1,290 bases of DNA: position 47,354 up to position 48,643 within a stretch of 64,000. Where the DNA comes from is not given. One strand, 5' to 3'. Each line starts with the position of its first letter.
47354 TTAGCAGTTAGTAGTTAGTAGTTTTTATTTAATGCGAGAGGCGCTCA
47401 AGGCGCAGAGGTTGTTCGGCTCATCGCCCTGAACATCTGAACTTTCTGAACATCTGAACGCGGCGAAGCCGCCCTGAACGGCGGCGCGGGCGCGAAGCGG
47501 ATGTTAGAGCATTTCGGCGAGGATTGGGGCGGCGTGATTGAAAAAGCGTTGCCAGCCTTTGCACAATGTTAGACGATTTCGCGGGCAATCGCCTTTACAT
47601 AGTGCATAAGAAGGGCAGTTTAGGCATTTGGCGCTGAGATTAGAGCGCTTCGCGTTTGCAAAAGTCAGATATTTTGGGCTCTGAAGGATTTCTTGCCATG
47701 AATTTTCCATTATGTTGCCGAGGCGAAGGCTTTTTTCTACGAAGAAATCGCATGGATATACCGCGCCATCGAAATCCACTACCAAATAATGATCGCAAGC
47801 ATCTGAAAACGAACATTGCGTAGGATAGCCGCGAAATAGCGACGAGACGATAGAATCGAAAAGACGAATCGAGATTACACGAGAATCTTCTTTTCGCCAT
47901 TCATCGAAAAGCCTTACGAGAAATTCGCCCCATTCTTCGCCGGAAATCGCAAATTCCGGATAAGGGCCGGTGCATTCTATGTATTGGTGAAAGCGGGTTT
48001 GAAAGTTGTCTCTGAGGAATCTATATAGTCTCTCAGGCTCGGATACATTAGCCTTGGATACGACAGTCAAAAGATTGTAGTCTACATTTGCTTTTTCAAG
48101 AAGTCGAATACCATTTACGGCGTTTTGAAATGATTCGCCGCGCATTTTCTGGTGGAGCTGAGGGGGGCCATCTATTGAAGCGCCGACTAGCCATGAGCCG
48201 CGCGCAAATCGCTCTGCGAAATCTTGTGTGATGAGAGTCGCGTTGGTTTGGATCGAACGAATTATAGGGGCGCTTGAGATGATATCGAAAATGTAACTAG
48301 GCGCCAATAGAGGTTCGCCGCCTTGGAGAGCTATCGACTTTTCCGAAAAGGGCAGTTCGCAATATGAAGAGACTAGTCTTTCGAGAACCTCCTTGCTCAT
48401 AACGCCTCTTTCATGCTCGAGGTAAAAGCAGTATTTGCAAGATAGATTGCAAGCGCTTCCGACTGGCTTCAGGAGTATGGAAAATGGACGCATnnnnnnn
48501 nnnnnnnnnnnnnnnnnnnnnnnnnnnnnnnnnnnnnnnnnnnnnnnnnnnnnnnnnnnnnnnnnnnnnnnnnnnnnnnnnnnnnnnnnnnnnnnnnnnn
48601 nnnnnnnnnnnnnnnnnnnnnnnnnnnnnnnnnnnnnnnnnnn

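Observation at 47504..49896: Catalytically degenerate ketosynthase-fold protein translationally coupled to an anSME-like radical SAM/SPASM enzyme, directly downstream of tRNA-Ser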

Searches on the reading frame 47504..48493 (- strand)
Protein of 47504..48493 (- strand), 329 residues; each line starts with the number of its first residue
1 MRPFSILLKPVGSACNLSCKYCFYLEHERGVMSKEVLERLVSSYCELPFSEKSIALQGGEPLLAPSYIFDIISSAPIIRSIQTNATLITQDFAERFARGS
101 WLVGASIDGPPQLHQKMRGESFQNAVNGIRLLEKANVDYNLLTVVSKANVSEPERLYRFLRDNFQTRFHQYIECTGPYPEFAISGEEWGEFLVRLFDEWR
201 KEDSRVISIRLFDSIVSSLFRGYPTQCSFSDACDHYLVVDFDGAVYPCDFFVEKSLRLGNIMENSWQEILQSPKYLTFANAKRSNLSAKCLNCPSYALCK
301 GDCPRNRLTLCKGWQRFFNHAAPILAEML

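Call 3: search_protein_families(library=pfam, proteins=[window:47504-48493:-], max_evalue=0.01)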
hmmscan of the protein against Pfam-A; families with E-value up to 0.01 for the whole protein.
window:47504-48493:- (329 aa): 4 families
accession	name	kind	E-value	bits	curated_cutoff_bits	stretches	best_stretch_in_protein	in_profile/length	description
PF04055.27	Radical_SAM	-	4.6e-15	56.6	29.5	1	11-160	3-166/166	Radical SAM superfamily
PF13186.11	SPASM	-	3.6e-13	50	21.5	1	234-294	5-67/67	Iron-sulfur cluster-binding domain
PF13353.11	Fer4_12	-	0.0019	19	22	1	13-74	13-76/137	4Fe-4S single cluster domain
PF12345.13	DUF3641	-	0.0063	17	24.9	0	232-293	68-123/134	Protein of unknown function (DUF3641)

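Call 4: search_protein_families(library=ncbifam, proteins=[window:47504-48493:-], max_evalue=0.01)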
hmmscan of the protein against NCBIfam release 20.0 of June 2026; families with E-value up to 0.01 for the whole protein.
window:47504-48493:- (329 aa): 75 families (the best 25 are shown)
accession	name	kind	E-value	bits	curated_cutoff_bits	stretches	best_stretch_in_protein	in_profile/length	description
TIGR03942.1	sulfatase_rSAM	equivalog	1.3e-81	274.5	349.45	1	6-328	2-360/363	anaerobic sulfatase maturase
NF010308.0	PRK13745.1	equivalog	9e-66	222.5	484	2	179-326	228-386/412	anaerobic sulfatase-maturation protein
NF010321.0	PRK13758.1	equivalog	9.8e-58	196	441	1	1-307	1-334/370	anaerobic sulfatase-maturase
NF041298.1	rSAM_mat_DynA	equivalog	1e-40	139.8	450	1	8-305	5-323/356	dynobactin maturation radical SAM/SPASM protein DynA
TIGR04083.1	rSAM_pep_methan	hypoth_equivalog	3.2e-35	121.7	300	1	14-313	9-320/376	TIGR04083 family peptide-modifying radical SAM enzyme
TIGR04261.1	rSAM_GlyRichRpt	subfamily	3.3e-29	102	310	1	12-307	4-331/363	cyclophane-forming radical SAM/SPASM peptide maturase GrrM/OscB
NF041300.1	rSAM_mat_DarW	exception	2.5e-28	99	650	1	12-308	48-371/415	radical SAM/SPASM peptide maturase DarW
NF041707.1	rSAM_YhhB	equivalog_domain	3e-27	95.5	445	1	6-308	4-338/369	cyclophane-forming radical SAM/SPASM peptide maturase YhhB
TIGR03978.1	rSAM_paired_1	equivalog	3.7e-26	91.9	370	1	13-302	91-416/466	His-Xaa-Ser system radical SAM maturase HxsB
NF047865.1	rSAM_PapB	equivalog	2.5e-24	86.1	340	1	11-306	9-319/330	PapB family radical SAM/SPASM ranthipeptide maturase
NF041718.1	rSAM_phane_AMC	equivalog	7.1e-24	84.5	425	1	5-307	7-331/362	cyclophane-forming radical SAM peptide maturase AmcB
NF038005.1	rSAM_mat_DarE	equivalog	1.5e-21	76.6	650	1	13-312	82-409/432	darobactin maturation radical SAM/SPASM protein DarE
TIGR04303.1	GeoRSP_rSAM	equivalog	1.8e-20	73.8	400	1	11-311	11-314/325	GeoRSP system radical SAM/SPASM protein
TIGR04250.1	SCM_rSAM_ScmE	equivalog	4.7e-20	71.8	400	2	12-164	10-169/358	SynChlorMet cassette radical SAM/SPASM protein ScmE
TIGR04269.1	SAM_SPASM_FxsB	subfamily_domain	2.2e-19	69.7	370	1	7-305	5-335/363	FxsB family cyclophane-forming radical SAM/SPASM peptide maturase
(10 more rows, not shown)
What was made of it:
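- On RiPP-type SPASM peptide maturase: Peptide-maturase models score at most 140 bits, against 274.5 for anSME (call 4).
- TIGR03942 is the top hit at 274.5 bits and the best non-anSME family scores 140 (call 4).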

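Call 10: search_solved_structures(query=window:47507-48493:-, max_evalue=0.00001, show_alignments=2)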
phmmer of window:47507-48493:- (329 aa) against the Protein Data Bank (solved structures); distinct sequences matched with E-value up to 0.00001: 5.
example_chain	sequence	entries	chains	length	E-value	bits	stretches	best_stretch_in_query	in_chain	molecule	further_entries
4k37_A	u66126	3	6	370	1.8e-48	168.6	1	1-323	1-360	Anaerobic sulfatase-maturating enzyme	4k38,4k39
4k36_A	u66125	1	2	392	2.2e-48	168.3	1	1-323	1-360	Anaerobic sulfatase-maturating enzyme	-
9gm3_A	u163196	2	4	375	1.3e-12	50.8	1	7-304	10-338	ChlB radical SAM domain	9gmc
5wgg_A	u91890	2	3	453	2.4e-06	30.1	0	234-311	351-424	Radical SAM domain protein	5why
6efn_A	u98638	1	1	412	3e-06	29.8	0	8-153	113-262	Sporulation killing factor maturation protein SkfB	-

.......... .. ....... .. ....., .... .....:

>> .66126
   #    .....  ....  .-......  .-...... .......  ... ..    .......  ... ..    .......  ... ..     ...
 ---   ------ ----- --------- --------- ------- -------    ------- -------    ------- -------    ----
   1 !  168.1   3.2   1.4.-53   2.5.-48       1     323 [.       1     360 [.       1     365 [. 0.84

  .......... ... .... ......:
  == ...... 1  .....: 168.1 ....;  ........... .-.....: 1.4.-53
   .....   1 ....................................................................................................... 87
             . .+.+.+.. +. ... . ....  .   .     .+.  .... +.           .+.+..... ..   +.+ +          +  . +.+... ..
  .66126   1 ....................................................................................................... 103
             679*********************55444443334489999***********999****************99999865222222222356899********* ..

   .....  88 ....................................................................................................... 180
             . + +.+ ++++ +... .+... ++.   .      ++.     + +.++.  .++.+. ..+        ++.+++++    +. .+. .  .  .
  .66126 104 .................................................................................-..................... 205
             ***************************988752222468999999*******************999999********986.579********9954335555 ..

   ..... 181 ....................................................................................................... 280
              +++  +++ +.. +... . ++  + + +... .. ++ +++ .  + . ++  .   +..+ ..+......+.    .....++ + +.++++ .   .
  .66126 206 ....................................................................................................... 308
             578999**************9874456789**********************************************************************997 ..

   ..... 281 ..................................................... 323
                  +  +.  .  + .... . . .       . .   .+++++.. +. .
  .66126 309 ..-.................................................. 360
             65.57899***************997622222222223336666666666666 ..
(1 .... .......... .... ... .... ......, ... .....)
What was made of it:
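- It scores below the curated anSME cutoff and is about 40 residues shorter than characterised anSMEs (calls 4, 10).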

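Call 24: find_homologous_proteins(query=window:47507-48493:-, max_evalue=1e-10)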
Query window:47507-48493:- (329 aa): 2827 proteins with E <= 1e-10 among 3907 candidates; the best 120 are listed.
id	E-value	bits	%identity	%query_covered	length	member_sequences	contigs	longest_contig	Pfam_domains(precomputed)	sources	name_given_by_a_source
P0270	6.1e-220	747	98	100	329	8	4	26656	PF13186.12,PF04055.28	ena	-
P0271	7.8e-146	503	63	100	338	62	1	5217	PF13186.12,PF04055.28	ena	-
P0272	2.6e-143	495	63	100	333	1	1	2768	PF13186.12,PF04055.28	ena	-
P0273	3.1e-142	492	62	100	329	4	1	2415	PF13186.12,PF04055.28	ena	-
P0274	1.9e-141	489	61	100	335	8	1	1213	PF13186.12,PF04055.28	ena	-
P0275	3.4e-136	472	60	100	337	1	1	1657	PF13186.12,PF04055.28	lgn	-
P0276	8.3e-135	467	59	99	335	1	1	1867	PF13186.12,PF04055.28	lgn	-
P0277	1.4e-134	466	59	99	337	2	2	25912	PF13186.12,PF04055.28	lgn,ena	-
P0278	1.5e-134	466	59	99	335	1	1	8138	PF13186.12,PF04055.28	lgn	-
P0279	4.3e-133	462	60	95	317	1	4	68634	PF13186.12,PF04055.28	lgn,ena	-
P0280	1.1e-132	460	61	100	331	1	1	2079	PF13186.12,PF04055.28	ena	-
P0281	1.5e-132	460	61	100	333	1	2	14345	PF13186.12,PF04055.28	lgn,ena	-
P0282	2.7e-132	459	59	99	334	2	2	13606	PF13186.12,PF04055.28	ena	-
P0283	2.8e-132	459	60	95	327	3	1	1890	PF13186.12,PF04055.28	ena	-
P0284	4.2e-132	458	59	99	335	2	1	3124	PF13186.12,PF04055.28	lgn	-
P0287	2.2e-131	456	60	98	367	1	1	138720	PF13186.12,PF04055.28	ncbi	-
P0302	4.3e-128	445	60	100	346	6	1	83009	PF13186.12,PF04055.28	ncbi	-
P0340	8.6e-123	428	57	100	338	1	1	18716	PF13186.12,PF04055.28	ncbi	ncbi:MAG: SPASM domain-containing protein [Kiritimatiellia bacterium]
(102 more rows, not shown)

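Call 25: find_encoding_contigs(protein=P0287, flank=6000, max_places=2)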
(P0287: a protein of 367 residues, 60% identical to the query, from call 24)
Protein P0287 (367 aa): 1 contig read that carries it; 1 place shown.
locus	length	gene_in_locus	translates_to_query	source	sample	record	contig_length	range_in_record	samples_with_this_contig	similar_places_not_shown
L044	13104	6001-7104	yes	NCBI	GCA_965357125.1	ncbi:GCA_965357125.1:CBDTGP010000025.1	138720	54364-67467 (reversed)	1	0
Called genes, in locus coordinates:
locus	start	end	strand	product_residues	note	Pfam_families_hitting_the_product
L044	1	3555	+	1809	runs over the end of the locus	PF05089:NAGLU, PF12972:NAGLU_C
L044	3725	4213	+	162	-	PF04434:SWIM (weak)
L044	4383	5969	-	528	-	PF00884:Sulfatase, PF01663:Phosphodiest, PF16347:SGSH_C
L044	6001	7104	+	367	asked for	PF04055:Radical_SAM, PF13186:SPASM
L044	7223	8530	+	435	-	PF01964:ThiC_Rad_SAM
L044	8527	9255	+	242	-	PF10677:DUF2490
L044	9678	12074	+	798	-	PF18998:Flg_new_2 (weak)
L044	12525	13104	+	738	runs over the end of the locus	PF18998:Flg_new_2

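Call 26: find_encoding_contigs(protein=P0279, flank=6000, max_places=2)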
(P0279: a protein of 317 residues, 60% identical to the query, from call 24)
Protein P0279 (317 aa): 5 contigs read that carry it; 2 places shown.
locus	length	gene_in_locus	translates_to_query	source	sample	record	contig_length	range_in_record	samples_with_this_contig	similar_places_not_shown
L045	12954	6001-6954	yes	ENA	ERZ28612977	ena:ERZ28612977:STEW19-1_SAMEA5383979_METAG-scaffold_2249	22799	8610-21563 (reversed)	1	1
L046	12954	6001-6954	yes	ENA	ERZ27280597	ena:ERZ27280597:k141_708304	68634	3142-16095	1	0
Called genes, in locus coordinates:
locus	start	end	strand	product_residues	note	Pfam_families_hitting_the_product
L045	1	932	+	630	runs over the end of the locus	PF13589:HATPase_c_3, PF00183:HSP90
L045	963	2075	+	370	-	PF01636:APH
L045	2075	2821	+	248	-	PF20260:PUA_4, PF04452:Methyltrans_RNA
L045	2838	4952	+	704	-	PF22745:Nlig-Ia, PF01653:DNA_ligase_aden, PF03120:OB_DNA_ligase, PF03119:DNA_ligase_ZBD, PF00533:BRCT (weak)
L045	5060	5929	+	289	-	-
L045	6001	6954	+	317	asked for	PF04055:Radical_SAM, PF13186:SPASM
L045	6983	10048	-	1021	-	PF00873:ACR_tran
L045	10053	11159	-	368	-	PF25917:BSH_RND, PF25973:BSH_CzcB (weak), PF25885:HH_EMRA (weak), PF25967:RND-MFP_C (weak)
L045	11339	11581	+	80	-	-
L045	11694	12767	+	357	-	-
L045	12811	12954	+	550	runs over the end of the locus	PF07519:Tannase, PF03577:Peptidase_C69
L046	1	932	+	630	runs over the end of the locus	PF13589:HATPase_c_3, PF00183:HSP90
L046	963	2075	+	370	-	PF01636:APH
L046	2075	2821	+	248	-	PF20260:PUA_4, PF04452:Methyltrans_RNA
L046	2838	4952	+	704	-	PF22745:Nlig-Ia, PF01653:DNA_ligase_aden, PF03120:OB_DNA_ligase, PF03119:DNA_ligase_ZBD, PF00533:BRCT (weak)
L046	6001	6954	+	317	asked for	PF04055:Radical_SAM, PF13186:SPASM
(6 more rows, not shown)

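Call 27: find_encoding_contigs(protein=P0302, flank=6000, max_places=2)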
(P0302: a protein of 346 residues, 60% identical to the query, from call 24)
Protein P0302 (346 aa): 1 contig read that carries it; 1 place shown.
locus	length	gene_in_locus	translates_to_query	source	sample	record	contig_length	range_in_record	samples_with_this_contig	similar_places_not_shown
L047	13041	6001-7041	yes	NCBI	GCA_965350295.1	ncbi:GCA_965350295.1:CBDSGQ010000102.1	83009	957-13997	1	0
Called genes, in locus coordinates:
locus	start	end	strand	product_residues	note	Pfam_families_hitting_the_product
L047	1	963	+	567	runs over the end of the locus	-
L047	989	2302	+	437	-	PF00749:tRNA-synt_1c, PF19269:Anticodon_2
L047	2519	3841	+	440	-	-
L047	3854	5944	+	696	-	PF22124:Glyco_hydro_95_cat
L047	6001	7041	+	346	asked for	PF04055:Radical_SAM, PF13186:SPASM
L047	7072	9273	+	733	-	PF17678:Glyco_hydro_92N, PF07971:Glyco_hydro_92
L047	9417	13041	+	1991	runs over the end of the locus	PF00756:Esterase (faint), PF02230:Abhydrolase_2 (faint), PF00326:Peptidase_S9 (faint), PF01738:DLH (faint), PF13385:Laminin_G_3, PF12951:PATR, PF13385:Laminin_G_3, PF12951:PATR, +2 more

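Call 28: find_encoding_contigs(protein=P0277, flank=6000, max_places=2)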
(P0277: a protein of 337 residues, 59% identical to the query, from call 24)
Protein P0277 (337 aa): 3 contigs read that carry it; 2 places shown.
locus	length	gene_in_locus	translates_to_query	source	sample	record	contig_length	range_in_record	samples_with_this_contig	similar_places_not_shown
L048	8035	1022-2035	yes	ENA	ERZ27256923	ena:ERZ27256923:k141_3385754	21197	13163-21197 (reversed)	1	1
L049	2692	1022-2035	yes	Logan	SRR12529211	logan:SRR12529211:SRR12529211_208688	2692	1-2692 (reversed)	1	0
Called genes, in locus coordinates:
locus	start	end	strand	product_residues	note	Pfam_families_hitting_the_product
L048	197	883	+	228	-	PF05635:23S_rRNA_IVP (weak)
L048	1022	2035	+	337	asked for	PF04055:Radical_SAM, PF13186:SPASM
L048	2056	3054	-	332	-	PF05496:RuvB_N, PF00004:AAA, PF07728:AAA_5 (weak), PF17864:AAA_lid_4, PF05491:WHD_RuvB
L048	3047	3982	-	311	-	PF01118:Semialdhyde_dh (weak), PF22698:Semialdhyde_dhC_1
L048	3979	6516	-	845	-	PF01656:CbiA (weak), PF10609:ParA (faint), PF13614:AAA_31 (weak)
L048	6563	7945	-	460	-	-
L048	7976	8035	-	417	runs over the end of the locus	PF10082:BBP2_2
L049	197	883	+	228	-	PF05635:23S_rRNA_IVP (weak)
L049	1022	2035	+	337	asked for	PF04055:Radical_SAM, PF13186:SPASM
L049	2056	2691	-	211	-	?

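Call 67: find_encoding_contigs(protein=P0271, flank=5000, max_places=3)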
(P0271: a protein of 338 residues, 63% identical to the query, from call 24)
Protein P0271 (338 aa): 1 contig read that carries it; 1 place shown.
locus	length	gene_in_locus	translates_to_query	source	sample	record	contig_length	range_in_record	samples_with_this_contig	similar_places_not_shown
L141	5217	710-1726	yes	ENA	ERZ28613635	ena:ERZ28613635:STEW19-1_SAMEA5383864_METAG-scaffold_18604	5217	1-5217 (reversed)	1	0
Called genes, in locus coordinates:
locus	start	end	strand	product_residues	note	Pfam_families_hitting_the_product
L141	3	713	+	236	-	?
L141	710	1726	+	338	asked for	PF04055:Radical_SAM, PF13186:SPASM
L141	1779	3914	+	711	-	PF00912:Transgly, PF00905:Transpeptidase, PF06832:BiPBP_C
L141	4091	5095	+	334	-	PF00318:Ribosomal_S2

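Call 68: find_encoding_contigs(protein=P0281, flank=5000, max_places=3)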
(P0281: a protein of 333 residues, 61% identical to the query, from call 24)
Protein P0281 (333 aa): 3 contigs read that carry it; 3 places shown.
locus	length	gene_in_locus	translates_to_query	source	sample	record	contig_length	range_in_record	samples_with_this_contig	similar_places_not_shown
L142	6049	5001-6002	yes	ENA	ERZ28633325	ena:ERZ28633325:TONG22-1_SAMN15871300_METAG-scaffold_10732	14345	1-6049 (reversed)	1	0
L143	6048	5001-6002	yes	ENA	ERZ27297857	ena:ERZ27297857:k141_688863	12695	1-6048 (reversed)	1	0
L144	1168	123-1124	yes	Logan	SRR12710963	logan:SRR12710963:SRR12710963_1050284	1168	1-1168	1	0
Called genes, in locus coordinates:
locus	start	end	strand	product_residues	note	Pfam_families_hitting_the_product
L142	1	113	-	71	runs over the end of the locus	-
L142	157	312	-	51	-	-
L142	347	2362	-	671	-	PF14508:GH97_N, PF10566:Glyco_hydro_97, PF14509:GH97_C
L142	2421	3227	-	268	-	PF01177:Asp_Glu_race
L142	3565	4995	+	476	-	PF00528:BPD_transp_1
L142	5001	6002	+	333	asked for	PF04055:Radical_SAM, PF13186:SPASM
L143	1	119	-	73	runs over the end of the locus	-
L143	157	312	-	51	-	-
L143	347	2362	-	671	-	PF14508:GH97_N, PF10566:Glyco_hydro_97, PF14509:GH97_C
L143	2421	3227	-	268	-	PF01177:Asp_Glu_race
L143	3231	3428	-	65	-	-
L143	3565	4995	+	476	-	PF00528:BPD_transp_1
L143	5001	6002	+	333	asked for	PF04055:Radical_SAM, PF13186:SPASM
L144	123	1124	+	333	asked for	PF04055:Radical_SAM, PF13186:SPASM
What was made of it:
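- One orthologue is divergently adjacent to a sulfatase, and others lie among glycoside hydrolases (calls 25, 27, 68).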

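Call 85: search_protein_families(library=ncbifam, proteins=[P0271, P0287, P0302, P0279, P0340], max_evalue=1e-30)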
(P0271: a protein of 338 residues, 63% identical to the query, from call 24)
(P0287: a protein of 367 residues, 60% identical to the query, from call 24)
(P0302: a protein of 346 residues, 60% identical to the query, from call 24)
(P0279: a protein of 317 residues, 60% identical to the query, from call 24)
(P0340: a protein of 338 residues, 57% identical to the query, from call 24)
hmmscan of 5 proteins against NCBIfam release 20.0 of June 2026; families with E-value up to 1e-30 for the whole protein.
P0271 (338 aa): 5 families
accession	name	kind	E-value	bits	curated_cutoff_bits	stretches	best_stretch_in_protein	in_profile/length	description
TIGR03942.1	sulfatase_rSAM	equivalog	3.1e-78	263.4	349.45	1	12-336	2-360/363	anaerobic sulfatase maturase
NF010308.0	PRK13745.1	equivalog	4.5e-62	210.3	484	1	7-332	10-384/412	anaerobic sulfatase-maturation protein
NF010321.0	PRK13758.1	equivalog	5.3e-55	187.1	441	1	8-335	2-364/370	anaerobic sulfatase-maturase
NF041298.1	rSAM_mat_DynA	equivalog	5.7e-35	120.9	450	1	14-313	5-323/356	dynobactin maturation radical SAM/SPASM protein DynA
TIGR04083.1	rSAM_pep_methan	hypoth_equivalog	1.5e-34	119.5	300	1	20-315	9-314/376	TIGR04083 family peptide-modifying radical SAM enzyme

P0287 (367 aa): 5 families
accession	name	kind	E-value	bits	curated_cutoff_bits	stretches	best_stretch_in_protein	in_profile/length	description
TIGR03942.1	sulfatase_rSAM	equivalog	1.1e-72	245.1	349.45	1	43-363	2-361/363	anaerobic sulfatase maturase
NF010308.0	PRK13745.1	equivalog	1.4e-54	185.6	484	1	214-357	229-383/412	anaerobic sulfatase-maturation protein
NF010321.0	PRK13758.1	equivalog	1.9e-51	175.3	441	1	38-363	1-366/370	anaerobic sulfatase-maturase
TIGR04083.1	rSAM_pep_methan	hypoth_equivalog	8.1e-34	117.1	300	1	51-342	9-315/376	TIGR04083 family peptide-modifying radical SAM enzyme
NF041298.1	rSAM_mat_DynA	equivalog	4.9e-33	114.6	450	1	44-339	4-323/356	dynobactin maturation radical SAM/SPASM protein DynA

P0302 (346 aa): 5 families
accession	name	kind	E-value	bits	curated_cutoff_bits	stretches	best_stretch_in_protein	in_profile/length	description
TIGR03942.1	sulfatase_rSAM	equivalog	2.8e-73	247.1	349.45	1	20-342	2-361/363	anaerobic sulfatase maturase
NF010308.0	PRK13745.1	equivalog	1.4e-54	185.6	484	1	196-336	232-383/412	anaerobic sulfatase-maturation protein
NF010321.0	PRK13758.1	equivalog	4.9e-53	180.6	441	1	16-343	2-367/370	anaerobic sulfatase-maturase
NF041298.1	rSAM_mat_DynA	equivalog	4.2e-33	114.8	450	1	21-318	4-323/356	dynobactin maturation radical SAM/SPASM protein DynA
TIGR04083.1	rSAM_pep_methan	hypoth_equivalog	7e-32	110.7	300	1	28-320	9-314/376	TIGR04083 family peptide-modifying radical SAM enzyme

P0279 (317 aa): 4 families
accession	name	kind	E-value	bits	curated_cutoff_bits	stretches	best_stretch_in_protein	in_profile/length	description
TIGR03942.1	sulfatase_rSAM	equivalog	1.9e-70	237.8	349.45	1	1-315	13-361/363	anaerobic sulfatase maturase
NF010308.0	PRK13745.1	equivalog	5.5e-52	177.1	484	1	167-310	230-384/412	anaerobic sulfatase-maturation protein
NF010321.0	PRK13758.1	equivalog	1.5e-47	162.5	441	1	35-313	56-364/370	anaerobic sulfatase-maturase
TIGR04083.1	rSAM_pep_methan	hypoth_equivalog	1.2e-32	113.3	300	1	2-293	13-314/376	TIGR04083 family peptide-modifying radical SAM enzyme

P0340 (338 aa): 4 families
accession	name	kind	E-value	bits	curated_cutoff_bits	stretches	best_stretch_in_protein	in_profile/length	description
TIGR03942.1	sulfatase_rSAM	equivalog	3.5e-80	269.8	349.45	1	6-334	2-360/363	anaerobic sulfatase maturase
NF010308.0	PRK13745.1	equivalog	3.3e-60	204.2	484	1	185-333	232-386/412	anaerobic sulfatase-maturation protein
NF010321.0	PRK13758.1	equivalog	2e-54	185.2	441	1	1-334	1-365/370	anaerobic sulfatase-maturase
NF041298.1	rSAM_mat_DynA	equivalog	3.2e-37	128.3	450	1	7-307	4-323/356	dynobactin maturation radical SAM/SPASM protein DynA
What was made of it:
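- Closest known: Anaerobic sulfatase-maturating enzymes. Different: It scores below the curated cutoff, as do all Kiritimatiellia orthologues (call 85).
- Orthologues, including one beside a sulfatase, score 238-270 bits on the same model (calls 25, 85). The radical SAM protein is indistinguishable in score and ligands from orthologues encoded far from any KSL (call 85).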
